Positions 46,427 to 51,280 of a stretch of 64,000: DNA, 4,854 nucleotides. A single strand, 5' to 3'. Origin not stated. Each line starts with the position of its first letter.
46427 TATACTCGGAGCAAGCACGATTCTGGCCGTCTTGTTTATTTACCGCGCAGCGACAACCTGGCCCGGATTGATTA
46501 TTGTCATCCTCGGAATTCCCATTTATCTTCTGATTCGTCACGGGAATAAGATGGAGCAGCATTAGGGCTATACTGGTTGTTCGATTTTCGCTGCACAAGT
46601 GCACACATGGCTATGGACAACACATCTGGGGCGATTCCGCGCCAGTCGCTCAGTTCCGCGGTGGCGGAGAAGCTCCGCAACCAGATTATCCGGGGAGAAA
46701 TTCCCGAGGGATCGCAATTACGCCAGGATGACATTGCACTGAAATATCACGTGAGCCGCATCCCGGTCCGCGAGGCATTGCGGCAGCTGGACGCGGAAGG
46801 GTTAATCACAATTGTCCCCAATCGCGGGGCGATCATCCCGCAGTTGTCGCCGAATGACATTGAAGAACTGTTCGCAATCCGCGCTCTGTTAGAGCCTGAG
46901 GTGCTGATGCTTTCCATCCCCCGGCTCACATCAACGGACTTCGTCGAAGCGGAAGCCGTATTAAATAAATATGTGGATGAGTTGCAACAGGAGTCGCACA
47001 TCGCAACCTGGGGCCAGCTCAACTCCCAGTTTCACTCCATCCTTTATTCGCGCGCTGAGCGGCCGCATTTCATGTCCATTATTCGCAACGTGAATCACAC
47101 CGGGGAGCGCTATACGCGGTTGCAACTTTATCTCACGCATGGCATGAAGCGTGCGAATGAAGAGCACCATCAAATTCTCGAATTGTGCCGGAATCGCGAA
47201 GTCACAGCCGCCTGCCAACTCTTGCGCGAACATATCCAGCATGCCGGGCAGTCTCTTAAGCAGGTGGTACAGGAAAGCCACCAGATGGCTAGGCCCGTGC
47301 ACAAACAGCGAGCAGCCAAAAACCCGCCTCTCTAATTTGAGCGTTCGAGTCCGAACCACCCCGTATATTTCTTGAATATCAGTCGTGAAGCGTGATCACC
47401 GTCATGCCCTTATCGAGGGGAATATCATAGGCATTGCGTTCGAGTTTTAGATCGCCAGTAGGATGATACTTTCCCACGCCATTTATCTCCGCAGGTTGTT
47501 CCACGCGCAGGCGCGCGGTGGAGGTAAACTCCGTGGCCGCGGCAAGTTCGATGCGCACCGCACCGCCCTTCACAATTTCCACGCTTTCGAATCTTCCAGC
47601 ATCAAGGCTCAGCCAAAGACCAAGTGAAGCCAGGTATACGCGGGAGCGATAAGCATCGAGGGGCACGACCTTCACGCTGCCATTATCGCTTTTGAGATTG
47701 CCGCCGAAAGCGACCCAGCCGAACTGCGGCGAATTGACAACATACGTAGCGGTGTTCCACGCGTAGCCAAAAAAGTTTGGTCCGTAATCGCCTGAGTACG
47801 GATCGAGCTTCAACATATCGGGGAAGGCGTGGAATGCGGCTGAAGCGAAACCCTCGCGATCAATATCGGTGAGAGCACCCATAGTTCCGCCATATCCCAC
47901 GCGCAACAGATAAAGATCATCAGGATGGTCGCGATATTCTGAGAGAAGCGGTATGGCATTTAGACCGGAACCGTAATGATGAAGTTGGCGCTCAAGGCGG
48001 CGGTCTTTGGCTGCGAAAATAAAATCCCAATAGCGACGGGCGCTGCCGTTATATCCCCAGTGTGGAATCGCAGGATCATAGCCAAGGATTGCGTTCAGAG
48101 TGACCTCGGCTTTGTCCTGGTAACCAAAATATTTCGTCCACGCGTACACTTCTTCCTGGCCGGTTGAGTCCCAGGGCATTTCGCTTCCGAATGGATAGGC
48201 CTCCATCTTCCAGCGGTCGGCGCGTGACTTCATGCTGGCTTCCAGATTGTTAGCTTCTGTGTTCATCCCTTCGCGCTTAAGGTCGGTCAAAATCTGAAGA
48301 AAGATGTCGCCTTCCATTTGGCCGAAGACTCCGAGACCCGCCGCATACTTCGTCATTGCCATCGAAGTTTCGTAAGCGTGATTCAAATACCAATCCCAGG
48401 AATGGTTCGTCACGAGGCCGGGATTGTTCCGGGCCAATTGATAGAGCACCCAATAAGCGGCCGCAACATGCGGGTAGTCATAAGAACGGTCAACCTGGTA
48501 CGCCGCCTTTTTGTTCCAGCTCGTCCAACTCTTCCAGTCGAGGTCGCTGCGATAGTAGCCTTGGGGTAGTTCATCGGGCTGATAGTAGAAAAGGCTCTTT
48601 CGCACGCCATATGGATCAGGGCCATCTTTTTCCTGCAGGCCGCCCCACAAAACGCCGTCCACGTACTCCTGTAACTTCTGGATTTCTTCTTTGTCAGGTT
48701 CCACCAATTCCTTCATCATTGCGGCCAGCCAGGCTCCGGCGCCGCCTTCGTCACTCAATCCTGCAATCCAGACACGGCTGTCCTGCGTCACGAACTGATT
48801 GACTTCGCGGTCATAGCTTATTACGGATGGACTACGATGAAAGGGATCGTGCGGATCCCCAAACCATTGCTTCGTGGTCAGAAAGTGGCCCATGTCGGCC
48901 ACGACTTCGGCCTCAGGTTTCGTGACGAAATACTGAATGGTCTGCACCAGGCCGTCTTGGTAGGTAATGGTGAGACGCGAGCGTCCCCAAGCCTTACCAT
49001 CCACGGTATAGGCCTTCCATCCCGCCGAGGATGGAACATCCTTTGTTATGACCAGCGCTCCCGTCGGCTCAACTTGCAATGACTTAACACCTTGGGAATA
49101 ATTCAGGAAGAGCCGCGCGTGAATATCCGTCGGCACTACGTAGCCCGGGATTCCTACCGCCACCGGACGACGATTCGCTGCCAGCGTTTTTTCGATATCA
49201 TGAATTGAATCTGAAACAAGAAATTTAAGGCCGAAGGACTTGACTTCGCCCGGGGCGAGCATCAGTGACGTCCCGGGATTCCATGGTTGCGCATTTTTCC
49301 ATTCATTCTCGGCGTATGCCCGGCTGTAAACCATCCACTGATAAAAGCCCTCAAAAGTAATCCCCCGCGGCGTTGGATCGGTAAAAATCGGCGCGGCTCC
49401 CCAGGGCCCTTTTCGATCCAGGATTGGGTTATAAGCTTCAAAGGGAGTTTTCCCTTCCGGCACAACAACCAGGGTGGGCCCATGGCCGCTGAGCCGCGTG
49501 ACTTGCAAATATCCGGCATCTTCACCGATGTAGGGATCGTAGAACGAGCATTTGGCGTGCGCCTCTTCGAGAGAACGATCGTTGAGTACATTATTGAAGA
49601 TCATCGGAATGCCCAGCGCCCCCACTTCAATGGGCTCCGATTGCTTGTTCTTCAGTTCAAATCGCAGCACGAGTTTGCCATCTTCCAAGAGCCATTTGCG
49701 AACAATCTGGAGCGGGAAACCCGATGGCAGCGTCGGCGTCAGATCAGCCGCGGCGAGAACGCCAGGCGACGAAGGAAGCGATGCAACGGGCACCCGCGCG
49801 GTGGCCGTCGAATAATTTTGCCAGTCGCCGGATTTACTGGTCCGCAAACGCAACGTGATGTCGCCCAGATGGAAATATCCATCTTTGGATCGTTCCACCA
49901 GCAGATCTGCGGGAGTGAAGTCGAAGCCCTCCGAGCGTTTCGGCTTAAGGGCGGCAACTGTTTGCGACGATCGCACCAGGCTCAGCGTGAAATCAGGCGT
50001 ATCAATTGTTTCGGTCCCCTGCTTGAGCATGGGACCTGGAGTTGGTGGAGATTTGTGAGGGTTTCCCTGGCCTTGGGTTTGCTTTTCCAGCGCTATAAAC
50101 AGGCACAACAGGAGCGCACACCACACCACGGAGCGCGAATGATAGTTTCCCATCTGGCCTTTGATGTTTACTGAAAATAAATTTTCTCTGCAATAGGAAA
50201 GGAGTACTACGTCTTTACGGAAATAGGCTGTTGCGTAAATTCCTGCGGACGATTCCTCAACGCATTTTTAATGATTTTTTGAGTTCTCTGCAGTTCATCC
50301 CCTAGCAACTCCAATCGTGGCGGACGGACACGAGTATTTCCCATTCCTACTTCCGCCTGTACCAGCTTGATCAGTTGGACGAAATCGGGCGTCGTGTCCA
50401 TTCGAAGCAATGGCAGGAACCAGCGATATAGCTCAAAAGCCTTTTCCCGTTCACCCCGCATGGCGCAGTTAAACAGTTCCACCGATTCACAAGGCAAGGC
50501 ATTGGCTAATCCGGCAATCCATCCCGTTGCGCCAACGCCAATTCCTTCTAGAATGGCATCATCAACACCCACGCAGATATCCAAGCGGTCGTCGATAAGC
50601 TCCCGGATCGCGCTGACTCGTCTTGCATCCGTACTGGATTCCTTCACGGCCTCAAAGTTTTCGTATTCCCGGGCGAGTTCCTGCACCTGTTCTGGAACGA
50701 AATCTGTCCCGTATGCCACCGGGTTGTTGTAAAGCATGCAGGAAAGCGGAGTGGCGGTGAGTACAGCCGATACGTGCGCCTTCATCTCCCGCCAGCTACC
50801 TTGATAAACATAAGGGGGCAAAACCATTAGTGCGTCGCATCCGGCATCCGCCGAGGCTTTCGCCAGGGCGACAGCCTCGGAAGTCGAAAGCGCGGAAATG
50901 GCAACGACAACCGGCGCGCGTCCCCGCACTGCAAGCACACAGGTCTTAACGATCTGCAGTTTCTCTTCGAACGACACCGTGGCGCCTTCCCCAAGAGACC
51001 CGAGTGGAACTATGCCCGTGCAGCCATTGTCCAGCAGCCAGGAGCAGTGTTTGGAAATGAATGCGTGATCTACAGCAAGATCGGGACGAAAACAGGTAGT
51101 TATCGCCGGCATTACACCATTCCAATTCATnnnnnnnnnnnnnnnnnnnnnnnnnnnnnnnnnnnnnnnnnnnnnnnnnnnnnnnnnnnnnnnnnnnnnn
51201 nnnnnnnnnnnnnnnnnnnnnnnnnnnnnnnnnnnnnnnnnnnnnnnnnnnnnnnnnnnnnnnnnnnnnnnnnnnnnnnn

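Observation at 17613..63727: Recurrent CRTAC1 (FG-GAP/VCBS + ASPIC/UnbV) plus secreted-TPR gene module, five copies in one locus, next to TonB-dependent receptors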

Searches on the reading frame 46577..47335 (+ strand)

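Call 31: search_protein_families(library=pfam, proteins=[window:46577-47335:+], max_evalue=0.0001)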
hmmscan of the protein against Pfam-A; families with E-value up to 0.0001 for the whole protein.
window:46577-47335:+ (252 aa): 2 families
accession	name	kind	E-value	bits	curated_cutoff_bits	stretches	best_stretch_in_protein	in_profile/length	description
PF07729.17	FCD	-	6.8e-21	75.4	24.3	1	97-221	1-124/125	FCD domain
PF00392.27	GntR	-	2.5e-17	62.7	27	1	26-86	2-63/64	Bacterial regulatory proteins, gntR family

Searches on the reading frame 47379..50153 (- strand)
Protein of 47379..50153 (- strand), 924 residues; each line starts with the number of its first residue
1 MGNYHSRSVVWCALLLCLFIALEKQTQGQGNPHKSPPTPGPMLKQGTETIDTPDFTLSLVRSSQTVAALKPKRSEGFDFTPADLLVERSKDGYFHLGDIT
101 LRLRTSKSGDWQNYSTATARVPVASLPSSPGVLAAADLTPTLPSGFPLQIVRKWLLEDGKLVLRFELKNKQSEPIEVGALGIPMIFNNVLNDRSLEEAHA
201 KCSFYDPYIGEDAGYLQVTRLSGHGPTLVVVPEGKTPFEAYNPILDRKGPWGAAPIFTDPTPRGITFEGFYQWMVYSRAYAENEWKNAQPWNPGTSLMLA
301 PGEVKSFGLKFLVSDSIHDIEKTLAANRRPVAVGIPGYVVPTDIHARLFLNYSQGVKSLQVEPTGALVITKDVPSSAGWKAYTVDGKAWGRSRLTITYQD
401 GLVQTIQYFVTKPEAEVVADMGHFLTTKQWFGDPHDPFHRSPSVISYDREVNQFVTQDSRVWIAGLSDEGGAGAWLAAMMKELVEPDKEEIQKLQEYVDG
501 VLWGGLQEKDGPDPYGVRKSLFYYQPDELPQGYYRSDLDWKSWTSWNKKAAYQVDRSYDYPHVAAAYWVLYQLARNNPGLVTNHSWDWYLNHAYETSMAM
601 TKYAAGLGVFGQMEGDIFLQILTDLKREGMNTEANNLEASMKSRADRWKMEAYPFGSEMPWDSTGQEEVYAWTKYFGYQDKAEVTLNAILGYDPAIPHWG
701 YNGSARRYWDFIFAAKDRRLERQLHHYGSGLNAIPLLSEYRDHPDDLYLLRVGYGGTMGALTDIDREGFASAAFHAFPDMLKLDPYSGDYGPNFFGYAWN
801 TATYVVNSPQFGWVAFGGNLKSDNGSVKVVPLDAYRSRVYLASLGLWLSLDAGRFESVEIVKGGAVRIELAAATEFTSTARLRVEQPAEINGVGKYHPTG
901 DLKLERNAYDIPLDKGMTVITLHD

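Call 6: search_protein_families(library=pfam, proteins=[window:47379-50153:-], max_evalue=0.01)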
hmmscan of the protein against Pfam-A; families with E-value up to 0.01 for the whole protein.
window:47379-50153:- (924 aa): 1 family
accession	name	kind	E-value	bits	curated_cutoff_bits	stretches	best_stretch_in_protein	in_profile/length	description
PF18951.5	DUF5695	-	0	1328.6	25.2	1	59-916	2-852/857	Family of unknown function (DUF5695)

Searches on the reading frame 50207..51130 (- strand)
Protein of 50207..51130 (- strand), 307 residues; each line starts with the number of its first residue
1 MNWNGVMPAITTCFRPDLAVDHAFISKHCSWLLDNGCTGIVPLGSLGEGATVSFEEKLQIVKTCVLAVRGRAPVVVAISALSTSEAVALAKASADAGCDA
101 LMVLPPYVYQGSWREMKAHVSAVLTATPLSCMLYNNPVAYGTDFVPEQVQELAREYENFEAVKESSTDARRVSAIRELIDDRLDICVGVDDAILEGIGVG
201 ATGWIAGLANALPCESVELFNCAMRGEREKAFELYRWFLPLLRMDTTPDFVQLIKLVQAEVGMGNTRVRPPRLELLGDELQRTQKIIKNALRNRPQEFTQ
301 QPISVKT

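Call 31: search_protein_families(library=pfam, proteins=[window:50207-51130:-], max_evalue=0.0001)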
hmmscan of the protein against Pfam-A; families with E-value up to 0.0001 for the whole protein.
window:50207-51130:- (307 aa): 1 family
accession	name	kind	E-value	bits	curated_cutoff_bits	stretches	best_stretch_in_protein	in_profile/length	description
PF00701.28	DHDPS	-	1.2e-54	185.5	22.1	1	4-289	3-288/289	Dihydrodipicolinate synthetase family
